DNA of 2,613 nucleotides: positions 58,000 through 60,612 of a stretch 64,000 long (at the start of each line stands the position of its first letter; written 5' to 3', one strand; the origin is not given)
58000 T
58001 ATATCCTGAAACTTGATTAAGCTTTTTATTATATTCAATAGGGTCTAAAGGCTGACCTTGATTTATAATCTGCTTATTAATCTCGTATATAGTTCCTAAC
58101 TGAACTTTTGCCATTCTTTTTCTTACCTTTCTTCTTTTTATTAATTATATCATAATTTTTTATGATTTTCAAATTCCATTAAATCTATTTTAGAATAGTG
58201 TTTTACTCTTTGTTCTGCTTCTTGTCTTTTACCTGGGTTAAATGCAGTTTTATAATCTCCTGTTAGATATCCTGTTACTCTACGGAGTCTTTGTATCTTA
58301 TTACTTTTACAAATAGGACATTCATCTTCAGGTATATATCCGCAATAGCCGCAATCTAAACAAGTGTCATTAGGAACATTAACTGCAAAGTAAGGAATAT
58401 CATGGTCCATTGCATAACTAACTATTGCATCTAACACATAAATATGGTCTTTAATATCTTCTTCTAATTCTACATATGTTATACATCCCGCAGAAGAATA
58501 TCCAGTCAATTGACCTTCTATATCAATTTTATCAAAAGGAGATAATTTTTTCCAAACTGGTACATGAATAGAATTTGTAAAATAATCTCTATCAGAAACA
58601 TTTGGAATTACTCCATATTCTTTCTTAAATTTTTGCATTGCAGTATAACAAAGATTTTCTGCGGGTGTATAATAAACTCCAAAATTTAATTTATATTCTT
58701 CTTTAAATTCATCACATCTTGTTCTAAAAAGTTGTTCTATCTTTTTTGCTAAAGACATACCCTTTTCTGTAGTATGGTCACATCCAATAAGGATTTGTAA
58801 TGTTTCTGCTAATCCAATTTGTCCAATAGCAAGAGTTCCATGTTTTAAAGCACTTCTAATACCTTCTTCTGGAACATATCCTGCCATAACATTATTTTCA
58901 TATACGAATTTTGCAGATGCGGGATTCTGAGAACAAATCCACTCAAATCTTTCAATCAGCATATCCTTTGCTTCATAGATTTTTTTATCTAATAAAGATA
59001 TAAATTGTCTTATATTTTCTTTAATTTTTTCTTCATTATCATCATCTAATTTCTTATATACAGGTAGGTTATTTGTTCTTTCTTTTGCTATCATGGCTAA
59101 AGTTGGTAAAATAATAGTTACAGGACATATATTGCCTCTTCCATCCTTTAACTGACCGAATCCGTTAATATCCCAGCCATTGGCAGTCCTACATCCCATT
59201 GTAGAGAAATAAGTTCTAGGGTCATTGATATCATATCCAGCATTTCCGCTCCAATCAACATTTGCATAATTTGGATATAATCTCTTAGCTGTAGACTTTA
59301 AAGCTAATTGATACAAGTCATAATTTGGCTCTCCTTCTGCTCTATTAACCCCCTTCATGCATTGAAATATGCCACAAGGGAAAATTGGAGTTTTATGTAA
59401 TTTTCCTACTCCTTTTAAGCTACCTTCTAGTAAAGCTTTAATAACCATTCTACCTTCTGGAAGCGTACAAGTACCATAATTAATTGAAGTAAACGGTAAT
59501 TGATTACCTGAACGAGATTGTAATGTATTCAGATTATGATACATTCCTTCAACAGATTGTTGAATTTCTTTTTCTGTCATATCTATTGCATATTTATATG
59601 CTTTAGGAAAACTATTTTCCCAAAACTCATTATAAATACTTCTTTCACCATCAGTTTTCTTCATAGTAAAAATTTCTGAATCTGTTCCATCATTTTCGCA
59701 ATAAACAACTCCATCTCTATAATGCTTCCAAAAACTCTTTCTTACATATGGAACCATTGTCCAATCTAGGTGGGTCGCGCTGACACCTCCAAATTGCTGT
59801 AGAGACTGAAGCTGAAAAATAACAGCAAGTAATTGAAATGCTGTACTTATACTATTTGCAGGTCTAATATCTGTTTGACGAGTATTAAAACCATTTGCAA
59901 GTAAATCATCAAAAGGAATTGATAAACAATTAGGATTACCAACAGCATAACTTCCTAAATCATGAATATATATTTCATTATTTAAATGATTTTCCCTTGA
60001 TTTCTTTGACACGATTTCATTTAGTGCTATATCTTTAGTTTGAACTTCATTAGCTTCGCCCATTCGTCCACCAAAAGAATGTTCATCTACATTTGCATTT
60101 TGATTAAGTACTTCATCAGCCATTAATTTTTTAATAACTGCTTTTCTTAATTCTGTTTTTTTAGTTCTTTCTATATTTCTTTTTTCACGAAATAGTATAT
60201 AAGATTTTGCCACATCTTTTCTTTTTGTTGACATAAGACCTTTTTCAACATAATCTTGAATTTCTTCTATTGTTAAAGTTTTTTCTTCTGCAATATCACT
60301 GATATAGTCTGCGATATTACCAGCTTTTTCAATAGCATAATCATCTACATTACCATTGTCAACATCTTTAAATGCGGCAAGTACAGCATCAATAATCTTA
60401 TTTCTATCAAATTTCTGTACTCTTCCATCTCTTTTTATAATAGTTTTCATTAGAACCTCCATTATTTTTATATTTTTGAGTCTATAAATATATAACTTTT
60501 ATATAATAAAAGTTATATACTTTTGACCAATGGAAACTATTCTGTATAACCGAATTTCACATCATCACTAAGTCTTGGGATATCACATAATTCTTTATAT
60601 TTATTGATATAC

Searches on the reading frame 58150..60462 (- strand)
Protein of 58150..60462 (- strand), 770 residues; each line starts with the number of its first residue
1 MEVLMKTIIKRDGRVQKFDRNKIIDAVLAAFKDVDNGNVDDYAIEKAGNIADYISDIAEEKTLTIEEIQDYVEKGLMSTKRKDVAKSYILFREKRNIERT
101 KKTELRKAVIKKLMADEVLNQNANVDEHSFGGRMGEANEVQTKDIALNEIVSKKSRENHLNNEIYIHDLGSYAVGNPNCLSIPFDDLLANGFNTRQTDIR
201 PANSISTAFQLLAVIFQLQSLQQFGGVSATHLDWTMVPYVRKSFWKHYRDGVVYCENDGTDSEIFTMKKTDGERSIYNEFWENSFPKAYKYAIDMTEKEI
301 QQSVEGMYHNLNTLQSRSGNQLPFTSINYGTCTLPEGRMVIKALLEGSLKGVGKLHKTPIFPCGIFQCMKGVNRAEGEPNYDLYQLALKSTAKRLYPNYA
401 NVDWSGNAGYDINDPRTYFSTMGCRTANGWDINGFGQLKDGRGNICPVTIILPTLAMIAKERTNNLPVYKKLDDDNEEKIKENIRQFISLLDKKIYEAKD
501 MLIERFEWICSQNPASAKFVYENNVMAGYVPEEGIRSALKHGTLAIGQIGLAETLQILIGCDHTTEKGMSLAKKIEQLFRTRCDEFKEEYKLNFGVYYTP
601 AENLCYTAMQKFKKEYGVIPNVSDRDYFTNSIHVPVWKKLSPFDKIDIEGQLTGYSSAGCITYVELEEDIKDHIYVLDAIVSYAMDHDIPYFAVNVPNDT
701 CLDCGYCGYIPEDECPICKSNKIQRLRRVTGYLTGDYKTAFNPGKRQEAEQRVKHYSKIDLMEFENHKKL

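Call 7: search_protein_families(library=phrogs, proteins=[window:58150-60462:-], max_evalue=0.001)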
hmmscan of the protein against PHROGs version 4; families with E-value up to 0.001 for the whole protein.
window:58150-60462:- (770 aa): 5 families
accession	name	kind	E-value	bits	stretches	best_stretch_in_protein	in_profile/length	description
phrog_487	-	moron, auxiliary metabolic gene and host takeover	9.4e-188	626.7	1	5-757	3-714/718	NrdD-like anaerobic ribonucleotide reductase large subunit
phrog_4218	-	DNA, RNA and nucleotide metabolism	7.4e-70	236.6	1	420-756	9-333/333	anaerobic ribonucleoside reductase large subunit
phrog_29160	-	DNA, RNA and nucleotide metabolism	2.3e-31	110.1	1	601-756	2-156/158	anaerobic ribonucleoside reductase large subunit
phrog_26446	-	DNA, RNA and nucleotide metabolism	6.9e-19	68.4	1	594-730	227-367/761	anaerobic ribonucleoside reductase large subunit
phrog_84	-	DNA, RNA and nucleotide metabolism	0.00087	18.4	0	5-89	62-156/975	ribonucleoside-diphosphate reductase large subunit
